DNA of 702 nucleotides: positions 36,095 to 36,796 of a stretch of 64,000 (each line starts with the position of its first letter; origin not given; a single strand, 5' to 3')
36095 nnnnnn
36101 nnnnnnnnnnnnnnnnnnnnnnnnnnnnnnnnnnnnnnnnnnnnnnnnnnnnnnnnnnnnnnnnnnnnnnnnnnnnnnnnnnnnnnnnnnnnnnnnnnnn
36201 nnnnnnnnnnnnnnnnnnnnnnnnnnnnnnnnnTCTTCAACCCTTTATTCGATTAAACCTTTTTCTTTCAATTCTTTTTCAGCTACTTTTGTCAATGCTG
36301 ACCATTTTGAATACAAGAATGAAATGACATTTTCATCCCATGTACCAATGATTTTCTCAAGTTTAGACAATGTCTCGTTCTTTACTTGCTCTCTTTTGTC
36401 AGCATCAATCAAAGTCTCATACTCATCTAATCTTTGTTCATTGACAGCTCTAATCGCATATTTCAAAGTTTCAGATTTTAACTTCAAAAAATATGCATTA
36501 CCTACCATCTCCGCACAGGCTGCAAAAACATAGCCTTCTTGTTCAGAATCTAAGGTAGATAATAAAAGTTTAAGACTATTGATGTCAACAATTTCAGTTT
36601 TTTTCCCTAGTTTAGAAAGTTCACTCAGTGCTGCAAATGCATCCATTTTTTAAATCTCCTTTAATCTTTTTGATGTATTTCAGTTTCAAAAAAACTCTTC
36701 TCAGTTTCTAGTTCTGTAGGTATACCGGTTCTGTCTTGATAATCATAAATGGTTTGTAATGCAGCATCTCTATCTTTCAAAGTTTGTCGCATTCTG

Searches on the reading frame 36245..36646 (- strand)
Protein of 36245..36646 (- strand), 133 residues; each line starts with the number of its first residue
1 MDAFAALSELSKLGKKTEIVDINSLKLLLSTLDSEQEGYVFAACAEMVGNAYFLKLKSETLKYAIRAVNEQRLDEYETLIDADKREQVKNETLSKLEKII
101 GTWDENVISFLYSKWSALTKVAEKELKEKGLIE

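Call 28: search_protein_families(library=pfam, proteins=[window:36245-36646:-], max_evalue=0.1)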
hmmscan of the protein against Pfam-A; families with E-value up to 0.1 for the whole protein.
window:36245-36646:- (133 aa): 1 family
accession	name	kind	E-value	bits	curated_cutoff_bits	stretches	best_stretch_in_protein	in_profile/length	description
PF18915.5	DUF5667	-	0.018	15.9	27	1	65-120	33-77/99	Domain of unknown function (DUF5667)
